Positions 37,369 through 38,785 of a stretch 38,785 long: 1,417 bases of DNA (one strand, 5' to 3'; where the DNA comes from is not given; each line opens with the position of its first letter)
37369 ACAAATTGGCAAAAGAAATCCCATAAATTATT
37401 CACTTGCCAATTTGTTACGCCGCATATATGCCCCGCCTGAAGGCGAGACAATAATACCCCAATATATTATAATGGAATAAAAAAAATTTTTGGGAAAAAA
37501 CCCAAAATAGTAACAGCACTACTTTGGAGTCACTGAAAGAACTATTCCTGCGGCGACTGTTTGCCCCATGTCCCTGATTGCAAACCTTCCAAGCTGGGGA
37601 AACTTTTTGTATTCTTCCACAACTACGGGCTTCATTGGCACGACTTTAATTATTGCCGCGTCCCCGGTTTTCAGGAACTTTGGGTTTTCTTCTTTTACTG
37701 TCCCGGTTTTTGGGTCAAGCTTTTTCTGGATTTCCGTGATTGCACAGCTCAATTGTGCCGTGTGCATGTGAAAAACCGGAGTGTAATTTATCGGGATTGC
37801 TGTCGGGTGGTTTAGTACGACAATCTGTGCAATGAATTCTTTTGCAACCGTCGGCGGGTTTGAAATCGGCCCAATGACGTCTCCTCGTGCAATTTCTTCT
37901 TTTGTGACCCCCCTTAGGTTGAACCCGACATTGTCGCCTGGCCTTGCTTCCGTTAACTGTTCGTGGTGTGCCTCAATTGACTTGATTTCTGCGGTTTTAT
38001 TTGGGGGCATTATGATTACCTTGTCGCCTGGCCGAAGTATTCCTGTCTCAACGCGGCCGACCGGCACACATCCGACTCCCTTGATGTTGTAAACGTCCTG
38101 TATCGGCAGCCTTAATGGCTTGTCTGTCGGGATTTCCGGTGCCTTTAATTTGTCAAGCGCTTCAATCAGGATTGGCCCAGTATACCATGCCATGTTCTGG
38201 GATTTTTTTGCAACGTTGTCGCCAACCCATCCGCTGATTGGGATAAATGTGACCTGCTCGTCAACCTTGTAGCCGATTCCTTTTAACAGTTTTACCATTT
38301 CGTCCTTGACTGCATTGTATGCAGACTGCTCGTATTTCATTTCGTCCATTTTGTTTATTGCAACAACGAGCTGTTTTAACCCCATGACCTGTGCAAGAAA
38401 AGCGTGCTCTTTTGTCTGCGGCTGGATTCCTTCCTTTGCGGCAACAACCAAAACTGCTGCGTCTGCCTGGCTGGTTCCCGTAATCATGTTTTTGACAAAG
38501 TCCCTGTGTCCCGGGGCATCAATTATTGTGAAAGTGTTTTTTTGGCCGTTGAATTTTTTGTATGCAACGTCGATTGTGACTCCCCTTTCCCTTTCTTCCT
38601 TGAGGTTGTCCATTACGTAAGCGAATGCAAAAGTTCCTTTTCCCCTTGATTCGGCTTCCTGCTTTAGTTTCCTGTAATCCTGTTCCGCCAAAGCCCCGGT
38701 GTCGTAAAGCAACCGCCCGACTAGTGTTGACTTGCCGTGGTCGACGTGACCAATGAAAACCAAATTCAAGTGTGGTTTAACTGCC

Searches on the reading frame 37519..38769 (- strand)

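Call 42: search_protein_families(library=pfam, proteins=[window:37519-38769:-], max_evalue=0.01)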
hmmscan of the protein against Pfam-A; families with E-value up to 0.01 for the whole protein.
window:37519-38769:- (416 aa): 10 families
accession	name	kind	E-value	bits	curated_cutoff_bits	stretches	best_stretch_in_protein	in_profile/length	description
PF00009.33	GTP_EFTU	-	2.9e-58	197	26.5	1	1-205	4-182/188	Elongation factor Tu GTP binding domain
PF22594.2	GTP-eEF1A_C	-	3.9e-37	127.1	27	1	311-410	1-100/101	GTP-eEF1A C-terminal domain-like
PF03143.23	GTP_EFTU_D3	-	2.6e-29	102.1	27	1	306-413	2-105/106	Elongation factor Tu C-terminal domain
PF03144.31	GTP_EFTU_D2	-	2.9e-20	72.9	30.3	1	235-299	3-72/73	Elongation factor Tu domain 2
PF01926.29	MMR_HSR1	-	1.6e-08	35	21.9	1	43-140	11-113/113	50S ribosome-binding GTPase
PF14578.12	GTP_EFTU_D4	-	2.6e-05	24.5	23.8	1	237-299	21-85/86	Elongation factor Tu domain 4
PF08477.19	Roc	-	8.2e-05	23.3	27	0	41-142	9-119/119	Ras of Complex, Roc, domain of DAPkinase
PF03193.22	RsgA_GTPase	-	0.0015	18.8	30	0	100-169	21-86/174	RsgA GTPase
PF02421.24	FeoB_N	-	0.0051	16.8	27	0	63-153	32-127/156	Ferrous iron transport protein B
PF00071.28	Ras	-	0.0094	16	21.6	0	42-188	10-151/162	Ras family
